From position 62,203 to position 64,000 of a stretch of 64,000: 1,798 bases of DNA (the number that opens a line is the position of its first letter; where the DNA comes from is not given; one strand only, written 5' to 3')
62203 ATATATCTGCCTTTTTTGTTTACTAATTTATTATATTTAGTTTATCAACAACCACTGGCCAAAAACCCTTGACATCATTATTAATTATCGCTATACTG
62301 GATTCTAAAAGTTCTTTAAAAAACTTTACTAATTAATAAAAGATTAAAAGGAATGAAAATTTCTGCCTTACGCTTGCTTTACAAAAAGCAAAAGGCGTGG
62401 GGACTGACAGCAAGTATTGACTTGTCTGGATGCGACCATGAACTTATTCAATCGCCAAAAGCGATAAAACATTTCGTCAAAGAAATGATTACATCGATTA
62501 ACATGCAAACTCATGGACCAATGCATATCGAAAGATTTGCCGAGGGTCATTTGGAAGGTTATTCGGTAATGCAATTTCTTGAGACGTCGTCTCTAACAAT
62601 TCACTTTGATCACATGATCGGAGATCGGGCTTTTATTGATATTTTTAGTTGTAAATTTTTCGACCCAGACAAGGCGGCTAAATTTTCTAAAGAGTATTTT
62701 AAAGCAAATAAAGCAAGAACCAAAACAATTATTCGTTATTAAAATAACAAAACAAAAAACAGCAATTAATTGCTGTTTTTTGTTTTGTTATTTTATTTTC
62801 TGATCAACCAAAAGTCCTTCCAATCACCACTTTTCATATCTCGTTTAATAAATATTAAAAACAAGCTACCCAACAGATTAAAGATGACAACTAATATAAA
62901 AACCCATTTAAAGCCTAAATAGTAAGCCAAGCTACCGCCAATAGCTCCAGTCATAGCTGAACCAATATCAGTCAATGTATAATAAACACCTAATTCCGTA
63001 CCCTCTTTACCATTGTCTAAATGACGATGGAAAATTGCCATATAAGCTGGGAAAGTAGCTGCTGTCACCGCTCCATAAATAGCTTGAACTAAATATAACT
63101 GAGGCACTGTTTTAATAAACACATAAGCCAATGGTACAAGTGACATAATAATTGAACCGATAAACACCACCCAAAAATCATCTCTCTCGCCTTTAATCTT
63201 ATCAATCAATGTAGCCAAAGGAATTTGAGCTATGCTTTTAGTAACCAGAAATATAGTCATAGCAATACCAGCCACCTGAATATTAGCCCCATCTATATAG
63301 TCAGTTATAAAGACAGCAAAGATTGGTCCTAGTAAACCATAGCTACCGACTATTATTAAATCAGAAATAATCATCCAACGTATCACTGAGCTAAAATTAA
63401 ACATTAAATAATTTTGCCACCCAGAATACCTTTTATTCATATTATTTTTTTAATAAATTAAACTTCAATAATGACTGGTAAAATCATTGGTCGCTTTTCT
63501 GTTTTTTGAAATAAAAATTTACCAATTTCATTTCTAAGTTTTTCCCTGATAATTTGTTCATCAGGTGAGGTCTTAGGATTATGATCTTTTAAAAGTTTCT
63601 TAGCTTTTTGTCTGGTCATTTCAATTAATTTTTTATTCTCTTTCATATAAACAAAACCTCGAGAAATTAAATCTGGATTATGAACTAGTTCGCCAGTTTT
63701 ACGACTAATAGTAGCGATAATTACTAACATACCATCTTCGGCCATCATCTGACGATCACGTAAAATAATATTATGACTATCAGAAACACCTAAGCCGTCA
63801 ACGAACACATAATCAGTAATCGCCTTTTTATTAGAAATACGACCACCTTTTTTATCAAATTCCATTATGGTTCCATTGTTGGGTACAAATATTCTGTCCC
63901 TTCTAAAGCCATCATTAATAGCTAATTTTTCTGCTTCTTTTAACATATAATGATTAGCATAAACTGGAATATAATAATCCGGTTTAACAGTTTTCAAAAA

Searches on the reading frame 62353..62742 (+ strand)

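Call 64: search_protein_families(library=pfam, proteins=[window:62353-62742:+], max_evalue=0.001)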
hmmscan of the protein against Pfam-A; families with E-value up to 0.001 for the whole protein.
window:62353-62742:+ (129 aa): 1 family
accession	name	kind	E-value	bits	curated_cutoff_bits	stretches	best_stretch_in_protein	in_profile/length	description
PF02675.21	AdoMet_dc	-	1e-18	68.1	25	1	22-128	4-106/107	S-adenosylmethionine decarboxylase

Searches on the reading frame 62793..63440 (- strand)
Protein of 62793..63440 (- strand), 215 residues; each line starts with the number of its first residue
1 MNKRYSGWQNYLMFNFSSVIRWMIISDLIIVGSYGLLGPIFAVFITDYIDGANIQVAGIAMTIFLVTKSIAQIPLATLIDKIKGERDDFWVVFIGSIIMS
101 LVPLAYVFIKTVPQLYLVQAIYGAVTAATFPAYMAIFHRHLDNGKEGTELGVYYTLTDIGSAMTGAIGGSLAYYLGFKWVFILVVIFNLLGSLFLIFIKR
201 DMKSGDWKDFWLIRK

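Call 64: search_protein_families(library=pfam, proteins=[window:62793-63440:-], max_evalue=0.001)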
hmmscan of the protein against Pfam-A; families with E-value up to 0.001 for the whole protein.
window:62793-63440:- (215 aa): 1 family
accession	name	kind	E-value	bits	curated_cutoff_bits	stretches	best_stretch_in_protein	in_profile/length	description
PF07690.21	MFS_1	-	2.9e-21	76.2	33.4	1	28-200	6-174/347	Major Facilitator Superfamily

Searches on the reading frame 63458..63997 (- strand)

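Call 64: search_protein_families(library=pfam, proteins=[window:63458-63997:-], max_evalue=0.001)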
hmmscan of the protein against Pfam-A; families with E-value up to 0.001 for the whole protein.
window:63458-63997:- (179 aa): 1 family
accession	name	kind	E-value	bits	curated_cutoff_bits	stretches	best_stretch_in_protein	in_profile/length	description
PF17770.6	RNase_J_C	-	2.2e-32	112.5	23.8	1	78-179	1-102/102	Ribonuclease J C-terminal domain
